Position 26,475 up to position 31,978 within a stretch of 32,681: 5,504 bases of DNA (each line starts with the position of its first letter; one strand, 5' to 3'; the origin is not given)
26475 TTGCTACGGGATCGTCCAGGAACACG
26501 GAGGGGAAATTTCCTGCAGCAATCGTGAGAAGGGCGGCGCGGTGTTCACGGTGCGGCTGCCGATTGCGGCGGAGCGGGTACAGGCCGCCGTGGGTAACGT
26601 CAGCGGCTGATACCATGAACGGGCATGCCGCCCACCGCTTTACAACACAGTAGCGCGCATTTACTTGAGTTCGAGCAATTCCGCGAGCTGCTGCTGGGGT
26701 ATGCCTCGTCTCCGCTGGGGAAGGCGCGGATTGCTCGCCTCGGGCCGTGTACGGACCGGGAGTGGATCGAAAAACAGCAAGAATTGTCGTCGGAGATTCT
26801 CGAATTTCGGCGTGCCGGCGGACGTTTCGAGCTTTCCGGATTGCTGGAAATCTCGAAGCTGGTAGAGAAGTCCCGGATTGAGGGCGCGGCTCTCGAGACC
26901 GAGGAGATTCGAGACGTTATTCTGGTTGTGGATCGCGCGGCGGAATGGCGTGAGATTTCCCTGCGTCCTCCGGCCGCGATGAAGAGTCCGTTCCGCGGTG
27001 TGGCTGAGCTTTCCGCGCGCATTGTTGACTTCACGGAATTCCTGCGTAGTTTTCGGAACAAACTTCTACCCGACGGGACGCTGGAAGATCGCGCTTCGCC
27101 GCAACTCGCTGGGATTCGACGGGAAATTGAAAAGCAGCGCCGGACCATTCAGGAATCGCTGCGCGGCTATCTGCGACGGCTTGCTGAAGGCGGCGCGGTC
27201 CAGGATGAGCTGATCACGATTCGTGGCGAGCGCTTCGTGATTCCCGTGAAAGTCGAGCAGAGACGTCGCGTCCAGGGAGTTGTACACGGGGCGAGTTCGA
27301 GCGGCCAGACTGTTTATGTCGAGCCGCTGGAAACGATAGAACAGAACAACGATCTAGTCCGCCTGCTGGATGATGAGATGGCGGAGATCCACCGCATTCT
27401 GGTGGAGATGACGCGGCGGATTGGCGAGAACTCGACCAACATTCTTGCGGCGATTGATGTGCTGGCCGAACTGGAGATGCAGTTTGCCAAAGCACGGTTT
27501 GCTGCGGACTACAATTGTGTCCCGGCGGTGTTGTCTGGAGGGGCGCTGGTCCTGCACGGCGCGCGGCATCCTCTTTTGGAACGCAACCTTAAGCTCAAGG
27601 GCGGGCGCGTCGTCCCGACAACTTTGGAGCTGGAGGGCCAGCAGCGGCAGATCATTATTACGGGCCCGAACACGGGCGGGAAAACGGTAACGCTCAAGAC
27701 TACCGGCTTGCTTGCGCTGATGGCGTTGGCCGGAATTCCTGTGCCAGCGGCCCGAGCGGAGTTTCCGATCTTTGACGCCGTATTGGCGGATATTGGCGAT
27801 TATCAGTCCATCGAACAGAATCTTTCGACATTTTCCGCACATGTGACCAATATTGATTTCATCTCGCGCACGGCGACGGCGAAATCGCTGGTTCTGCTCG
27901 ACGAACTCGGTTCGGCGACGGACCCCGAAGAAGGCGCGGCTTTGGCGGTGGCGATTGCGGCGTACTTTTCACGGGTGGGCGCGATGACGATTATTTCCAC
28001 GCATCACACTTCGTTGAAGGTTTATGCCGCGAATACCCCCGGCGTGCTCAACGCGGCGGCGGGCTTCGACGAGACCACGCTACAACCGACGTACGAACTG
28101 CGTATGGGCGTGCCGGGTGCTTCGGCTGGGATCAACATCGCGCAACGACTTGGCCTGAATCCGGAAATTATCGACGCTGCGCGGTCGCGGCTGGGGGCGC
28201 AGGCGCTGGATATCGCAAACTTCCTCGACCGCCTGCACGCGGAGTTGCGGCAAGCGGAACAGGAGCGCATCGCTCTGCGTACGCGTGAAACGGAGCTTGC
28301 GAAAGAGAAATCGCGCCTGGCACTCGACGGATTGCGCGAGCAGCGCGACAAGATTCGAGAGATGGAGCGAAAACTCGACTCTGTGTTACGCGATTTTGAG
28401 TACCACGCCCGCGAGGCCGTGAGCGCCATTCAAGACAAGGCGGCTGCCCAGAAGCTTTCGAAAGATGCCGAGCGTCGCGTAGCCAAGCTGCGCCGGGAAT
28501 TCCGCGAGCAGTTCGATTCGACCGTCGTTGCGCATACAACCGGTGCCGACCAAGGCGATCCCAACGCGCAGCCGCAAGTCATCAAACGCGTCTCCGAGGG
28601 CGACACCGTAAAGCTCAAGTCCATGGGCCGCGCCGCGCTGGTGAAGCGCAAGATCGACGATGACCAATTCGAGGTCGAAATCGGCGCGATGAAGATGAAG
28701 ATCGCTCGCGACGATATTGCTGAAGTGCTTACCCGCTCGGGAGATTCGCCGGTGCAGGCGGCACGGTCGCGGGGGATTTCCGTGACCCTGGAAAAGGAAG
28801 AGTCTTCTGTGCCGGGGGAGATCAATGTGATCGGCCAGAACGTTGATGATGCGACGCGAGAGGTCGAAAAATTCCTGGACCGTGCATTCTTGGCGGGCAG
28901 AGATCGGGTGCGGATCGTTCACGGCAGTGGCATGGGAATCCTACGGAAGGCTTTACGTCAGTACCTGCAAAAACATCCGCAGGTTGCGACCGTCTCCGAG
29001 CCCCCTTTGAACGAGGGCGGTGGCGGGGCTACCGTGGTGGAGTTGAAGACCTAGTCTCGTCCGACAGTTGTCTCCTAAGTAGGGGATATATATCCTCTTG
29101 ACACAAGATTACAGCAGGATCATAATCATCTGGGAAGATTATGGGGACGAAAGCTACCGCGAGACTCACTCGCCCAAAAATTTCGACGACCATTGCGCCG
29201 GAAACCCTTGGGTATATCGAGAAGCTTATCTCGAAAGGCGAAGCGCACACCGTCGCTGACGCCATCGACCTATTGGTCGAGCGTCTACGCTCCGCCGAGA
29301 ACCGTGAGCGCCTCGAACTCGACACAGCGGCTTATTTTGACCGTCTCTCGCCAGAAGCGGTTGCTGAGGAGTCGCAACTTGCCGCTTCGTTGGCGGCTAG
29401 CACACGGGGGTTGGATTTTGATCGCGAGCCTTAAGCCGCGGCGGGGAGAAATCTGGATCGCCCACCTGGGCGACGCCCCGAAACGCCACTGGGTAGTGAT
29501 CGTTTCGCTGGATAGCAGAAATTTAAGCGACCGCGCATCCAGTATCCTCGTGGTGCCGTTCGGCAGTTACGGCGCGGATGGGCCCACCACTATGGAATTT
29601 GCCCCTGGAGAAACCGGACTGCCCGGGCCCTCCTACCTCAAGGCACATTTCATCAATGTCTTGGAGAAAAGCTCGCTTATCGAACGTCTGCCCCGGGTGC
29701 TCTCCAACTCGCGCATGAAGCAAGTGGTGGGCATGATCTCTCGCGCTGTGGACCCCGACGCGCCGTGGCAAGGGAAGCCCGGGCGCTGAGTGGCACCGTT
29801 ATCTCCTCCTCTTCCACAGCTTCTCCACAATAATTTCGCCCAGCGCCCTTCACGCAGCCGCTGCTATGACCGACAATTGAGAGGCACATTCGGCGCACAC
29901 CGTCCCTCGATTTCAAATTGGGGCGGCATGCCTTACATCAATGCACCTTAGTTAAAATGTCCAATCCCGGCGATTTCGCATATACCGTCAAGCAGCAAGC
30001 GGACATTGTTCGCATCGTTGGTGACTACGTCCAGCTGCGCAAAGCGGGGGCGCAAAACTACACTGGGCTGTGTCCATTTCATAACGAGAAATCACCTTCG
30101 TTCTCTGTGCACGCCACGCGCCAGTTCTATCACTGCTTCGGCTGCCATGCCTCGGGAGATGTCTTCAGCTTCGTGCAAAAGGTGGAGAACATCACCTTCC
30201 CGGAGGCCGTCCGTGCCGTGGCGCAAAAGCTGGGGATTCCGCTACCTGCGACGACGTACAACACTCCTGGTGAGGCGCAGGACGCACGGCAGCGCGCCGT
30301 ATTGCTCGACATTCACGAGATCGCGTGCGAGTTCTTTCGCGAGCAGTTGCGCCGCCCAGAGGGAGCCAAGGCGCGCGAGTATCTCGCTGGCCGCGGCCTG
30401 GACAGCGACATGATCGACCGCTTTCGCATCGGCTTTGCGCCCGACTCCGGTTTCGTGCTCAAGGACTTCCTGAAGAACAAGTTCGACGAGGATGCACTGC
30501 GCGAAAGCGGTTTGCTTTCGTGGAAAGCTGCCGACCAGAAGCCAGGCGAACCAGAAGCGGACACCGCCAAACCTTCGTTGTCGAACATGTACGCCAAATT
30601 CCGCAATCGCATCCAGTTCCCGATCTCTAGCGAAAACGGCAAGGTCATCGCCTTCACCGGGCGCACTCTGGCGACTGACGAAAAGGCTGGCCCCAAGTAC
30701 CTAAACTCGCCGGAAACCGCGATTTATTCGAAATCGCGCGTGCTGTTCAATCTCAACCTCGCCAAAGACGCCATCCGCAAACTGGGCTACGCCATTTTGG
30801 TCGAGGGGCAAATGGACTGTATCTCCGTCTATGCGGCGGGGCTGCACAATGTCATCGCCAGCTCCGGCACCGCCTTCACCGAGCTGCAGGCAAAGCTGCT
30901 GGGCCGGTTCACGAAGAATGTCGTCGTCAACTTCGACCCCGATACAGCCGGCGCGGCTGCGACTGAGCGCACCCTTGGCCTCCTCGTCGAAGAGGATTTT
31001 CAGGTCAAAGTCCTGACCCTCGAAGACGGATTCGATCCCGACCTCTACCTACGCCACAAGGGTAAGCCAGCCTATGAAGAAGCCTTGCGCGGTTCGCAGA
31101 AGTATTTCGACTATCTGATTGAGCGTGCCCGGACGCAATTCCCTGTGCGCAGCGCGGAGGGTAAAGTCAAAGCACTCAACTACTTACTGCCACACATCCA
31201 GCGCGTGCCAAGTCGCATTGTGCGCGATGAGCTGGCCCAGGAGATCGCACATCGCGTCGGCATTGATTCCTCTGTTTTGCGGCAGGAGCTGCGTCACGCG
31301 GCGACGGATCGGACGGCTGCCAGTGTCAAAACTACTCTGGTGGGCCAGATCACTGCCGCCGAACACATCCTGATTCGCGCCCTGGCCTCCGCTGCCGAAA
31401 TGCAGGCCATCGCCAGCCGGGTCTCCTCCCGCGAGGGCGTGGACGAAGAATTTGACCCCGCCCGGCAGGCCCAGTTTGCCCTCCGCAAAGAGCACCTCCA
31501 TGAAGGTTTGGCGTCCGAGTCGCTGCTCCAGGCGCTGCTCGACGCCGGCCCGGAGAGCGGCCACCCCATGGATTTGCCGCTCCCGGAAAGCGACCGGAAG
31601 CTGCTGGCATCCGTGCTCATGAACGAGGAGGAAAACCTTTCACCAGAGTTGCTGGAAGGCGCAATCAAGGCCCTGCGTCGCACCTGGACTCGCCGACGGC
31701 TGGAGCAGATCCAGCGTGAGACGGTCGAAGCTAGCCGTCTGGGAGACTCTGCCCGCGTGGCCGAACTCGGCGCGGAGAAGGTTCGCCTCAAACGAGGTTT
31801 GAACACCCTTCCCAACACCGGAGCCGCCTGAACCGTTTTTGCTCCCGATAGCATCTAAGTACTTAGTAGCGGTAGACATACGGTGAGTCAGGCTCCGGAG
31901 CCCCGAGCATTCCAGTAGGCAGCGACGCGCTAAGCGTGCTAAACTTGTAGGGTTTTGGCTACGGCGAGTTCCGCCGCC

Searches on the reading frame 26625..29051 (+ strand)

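Call 30: search_protein_families(library=pfam, proteins=[window:26625-29051:+], max_evalue=0.01)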
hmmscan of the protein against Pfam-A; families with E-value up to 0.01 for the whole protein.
window:26625-29051:+ (809 aa): 3 families
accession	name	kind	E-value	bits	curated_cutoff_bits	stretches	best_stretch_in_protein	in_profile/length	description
PF00488.27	MutS_V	-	2.3e-35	122.7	30.2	1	343-522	1-183/188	MutS domain V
PF01713.27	Smr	-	4.4e-23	81.7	25.7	1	733-808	1-77/77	Smr domain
PF20297.4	MSSS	-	1.2e-08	35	26.8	1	658-698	1-42/42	MutS2 and Smr-associated SH3 domain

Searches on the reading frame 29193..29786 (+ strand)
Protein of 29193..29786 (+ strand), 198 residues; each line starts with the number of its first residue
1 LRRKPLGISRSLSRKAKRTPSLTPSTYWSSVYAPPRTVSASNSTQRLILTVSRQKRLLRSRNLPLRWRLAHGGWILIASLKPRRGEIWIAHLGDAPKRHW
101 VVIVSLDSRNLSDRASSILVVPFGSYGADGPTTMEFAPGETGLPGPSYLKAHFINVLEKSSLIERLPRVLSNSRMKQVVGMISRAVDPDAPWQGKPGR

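Call 103: search_protein_families(library=pfam, proteins=[window:29193-29786:+], max_evalue=0.01)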
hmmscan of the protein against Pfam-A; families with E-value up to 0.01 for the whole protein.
window:29193-29786:+ (198 aa): 1 family
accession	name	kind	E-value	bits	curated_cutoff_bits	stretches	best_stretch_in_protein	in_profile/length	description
PF02452.23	PemK_toxin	-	7.5e-08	33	23.1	1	83-180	1-103/109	PemK-like, MazF-like toxin of type II toxin-antitoxin system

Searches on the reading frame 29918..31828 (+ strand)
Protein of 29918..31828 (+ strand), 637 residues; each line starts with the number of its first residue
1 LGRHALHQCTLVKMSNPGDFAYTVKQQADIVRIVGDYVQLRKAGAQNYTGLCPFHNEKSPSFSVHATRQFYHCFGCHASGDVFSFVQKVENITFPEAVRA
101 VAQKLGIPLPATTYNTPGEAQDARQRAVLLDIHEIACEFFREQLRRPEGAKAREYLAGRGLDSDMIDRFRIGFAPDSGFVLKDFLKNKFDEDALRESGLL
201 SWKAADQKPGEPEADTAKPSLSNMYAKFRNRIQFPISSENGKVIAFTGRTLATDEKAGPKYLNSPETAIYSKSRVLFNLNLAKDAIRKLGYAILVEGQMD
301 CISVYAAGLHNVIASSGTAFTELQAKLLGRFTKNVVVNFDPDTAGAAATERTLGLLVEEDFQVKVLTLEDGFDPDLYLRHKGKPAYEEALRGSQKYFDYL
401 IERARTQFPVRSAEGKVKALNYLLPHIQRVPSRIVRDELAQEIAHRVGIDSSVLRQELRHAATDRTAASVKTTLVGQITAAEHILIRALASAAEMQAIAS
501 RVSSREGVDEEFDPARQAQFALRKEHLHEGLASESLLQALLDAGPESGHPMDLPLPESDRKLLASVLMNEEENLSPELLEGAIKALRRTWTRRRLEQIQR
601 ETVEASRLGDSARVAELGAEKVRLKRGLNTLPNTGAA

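Call 30: search_protein_families(library=pfam, proteins=[window:29918-31828:+], max_evalue=0.01)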
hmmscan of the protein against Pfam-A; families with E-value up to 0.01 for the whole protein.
window:29918-31828:+ (637 aa): 8 families
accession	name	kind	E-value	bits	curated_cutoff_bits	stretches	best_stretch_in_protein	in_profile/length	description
PF01807.25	Zn_ribbon_DnaG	-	8.9e-35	118.9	24.9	1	22-111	7-95/98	CHC2 zinc finger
PF08275.17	DNAG_N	-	3.1e-34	118.2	26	1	139-283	1-128/128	DNA primase catalytic core, N-terminal domain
PF13155.12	Toprim_2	-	1.3e-19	70.8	22.1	1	293-378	1-88/88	Toprim-like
PF10410.14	DnaB_bind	-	7.5e-15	55.4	20.6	1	397-451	1-55/56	DnaB-helicase binding domain of primase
PF13662.12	Toprim_4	-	1e-13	51.7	25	1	291-366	2-84/85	Toprim domain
PF01751.28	Toprim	-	2.4e-08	34.5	23.1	1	293-364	3-92/96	Toprim domain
PF13362.12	Toprim_3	-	8.4e-06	26.6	27.2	1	292-383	2-94/95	Toprim domain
PF24348.1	DUF7508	-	0.004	17.7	26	0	427-485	15-73/79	Domain of unknown function (DUF7508)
